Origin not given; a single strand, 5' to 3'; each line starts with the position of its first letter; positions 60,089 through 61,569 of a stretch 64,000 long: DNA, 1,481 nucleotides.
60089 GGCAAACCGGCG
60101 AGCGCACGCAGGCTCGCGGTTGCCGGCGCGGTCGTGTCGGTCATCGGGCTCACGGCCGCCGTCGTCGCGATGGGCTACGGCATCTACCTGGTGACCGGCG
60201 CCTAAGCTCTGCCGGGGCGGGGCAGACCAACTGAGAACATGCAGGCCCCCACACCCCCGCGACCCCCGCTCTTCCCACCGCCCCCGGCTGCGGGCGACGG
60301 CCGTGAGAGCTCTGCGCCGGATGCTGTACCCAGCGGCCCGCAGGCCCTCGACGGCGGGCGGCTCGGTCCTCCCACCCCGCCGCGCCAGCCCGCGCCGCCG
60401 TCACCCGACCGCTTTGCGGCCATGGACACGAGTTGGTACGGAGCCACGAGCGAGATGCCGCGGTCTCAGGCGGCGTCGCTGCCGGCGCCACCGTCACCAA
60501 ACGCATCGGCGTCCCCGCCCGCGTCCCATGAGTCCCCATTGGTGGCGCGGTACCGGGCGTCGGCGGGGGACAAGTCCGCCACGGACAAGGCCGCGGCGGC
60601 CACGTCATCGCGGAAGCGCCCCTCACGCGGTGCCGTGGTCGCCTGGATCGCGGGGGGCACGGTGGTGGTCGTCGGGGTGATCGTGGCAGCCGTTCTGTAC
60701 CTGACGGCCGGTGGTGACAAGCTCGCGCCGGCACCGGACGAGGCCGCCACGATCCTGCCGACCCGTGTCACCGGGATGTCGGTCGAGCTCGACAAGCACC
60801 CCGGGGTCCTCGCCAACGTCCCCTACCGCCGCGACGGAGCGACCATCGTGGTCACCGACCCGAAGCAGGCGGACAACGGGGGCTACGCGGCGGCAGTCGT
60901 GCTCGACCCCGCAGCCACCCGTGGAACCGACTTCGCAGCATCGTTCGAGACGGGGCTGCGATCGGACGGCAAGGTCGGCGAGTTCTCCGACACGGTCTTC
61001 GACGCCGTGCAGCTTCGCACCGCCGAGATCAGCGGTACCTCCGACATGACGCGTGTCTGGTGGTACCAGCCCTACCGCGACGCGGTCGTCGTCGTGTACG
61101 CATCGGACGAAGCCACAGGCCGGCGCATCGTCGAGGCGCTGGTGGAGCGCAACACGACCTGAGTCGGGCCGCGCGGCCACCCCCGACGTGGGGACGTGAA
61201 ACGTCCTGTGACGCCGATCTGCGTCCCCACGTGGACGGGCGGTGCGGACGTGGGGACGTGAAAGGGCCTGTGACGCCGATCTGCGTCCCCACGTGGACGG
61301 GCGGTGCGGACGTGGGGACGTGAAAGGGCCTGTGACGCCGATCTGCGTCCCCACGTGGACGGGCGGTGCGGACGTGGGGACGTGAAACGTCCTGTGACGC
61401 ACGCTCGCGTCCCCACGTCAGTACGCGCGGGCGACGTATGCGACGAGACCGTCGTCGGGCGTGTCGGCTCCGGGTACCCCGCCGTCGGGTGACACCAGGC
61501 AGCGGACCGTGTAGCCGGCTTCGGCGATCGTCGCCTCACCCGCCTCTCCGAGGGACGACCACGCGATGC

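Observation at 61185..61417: Second locus of the same 62-bp hairpin repeat family (four copies with loop variants), abutting the proS stop codon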

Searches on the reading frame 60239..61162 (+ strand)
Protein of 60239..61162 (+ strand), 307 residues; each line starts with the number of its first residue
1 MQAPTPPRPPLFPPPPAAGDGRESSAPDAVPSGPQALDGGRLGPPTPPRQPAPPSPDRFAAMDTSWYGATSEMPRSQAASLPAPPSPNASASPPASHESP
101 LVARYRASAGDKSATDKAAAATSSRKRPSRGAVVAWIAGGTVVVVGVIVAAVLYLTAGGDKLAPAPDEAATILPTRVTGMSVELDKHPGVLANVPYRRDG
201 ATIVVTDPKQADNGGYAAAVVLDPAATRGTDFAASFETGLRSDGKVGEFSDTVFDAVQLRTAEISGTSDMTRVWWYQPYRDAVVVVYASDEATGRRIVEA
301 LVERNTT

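Call 10: search_protein_families(library=pfam, proteins=[window:60239-61162:+])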
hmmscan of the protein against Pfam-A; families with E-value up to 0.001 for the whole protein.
window:60239-61162:+ (307 aa): 0 families
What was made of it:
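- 60239..61162 (+): Convergent upstream gene: Pro-rich, one predicted membrane helix, no Pfam hit. The start is uncertain (60239 or 60542). The stop is at 61160-61162, 22 nt before unit B1. No Pfam family (call 10).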

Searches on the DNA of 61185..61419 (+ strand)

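Call 100: search_dna_similar(query=window:61185-61419:+, collection=plasmids, mode=distant, max_evalue=0.001, max_rows=10)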
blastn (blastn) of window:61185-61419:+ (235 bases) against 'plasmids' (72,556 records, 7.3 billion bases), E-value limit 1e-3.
No match.
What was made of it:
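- Tried and rejected: blastn of the array against 72,556 plasmids: no match (call 100).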
